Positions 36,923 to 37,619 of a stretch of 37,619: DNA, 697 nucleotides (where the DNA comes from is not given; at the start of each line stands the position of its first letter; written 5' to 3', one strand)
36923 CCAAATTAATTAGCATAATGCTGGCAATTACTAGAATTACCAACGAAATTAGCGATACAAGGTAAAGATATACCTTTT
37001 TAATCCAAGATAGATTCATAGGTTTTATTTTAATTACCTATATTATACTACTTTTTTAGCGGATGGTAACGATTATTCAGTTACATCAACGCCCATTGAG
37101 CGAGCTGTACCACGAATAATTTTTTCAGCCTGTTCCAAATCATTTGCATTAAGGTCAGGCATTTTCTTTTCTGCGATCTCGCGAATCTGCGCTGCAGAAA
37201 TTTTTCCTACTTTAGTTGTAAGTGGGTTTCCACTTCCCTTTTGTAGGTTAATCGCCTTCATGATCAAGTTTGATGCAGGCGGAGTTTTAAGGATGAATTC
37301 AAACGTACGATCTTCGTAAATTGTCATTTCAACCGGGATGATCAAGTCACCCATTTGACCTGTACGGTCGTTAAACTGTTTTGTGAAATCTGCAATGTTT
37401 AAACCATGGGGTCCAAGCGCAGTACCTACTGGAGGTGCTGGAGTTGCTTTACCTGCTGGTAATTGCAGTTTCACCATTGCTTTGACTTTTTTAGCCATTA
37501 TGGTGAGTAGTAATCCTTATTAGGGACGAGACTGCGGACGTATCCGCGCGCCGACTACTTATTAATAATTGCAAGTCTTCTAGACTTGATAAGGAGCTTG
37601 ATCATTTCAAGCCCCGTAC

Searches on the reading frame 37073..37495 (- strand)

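Call 51: search_protein_families(library=pfam, proteins=[window:37073-37495:-], max_evalue=0.001)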
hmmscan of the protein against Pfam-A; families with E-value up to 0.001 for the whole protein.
window:37073-37495:- (140 aa): 2 families
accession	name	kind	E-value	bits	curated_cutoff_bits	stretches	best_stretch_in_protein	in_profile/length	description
PF00298.24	Ribosomal_L11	-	1.5e-28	99.5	21.4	1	70-138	1-69/69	Ribosomal protein L11, RNA binding domain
PF03946.19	Ribosomal_L11_N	-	1.5e-26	92.3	32.9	1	8-65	1-58/58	Ribosomal protein L11, N-terminal domain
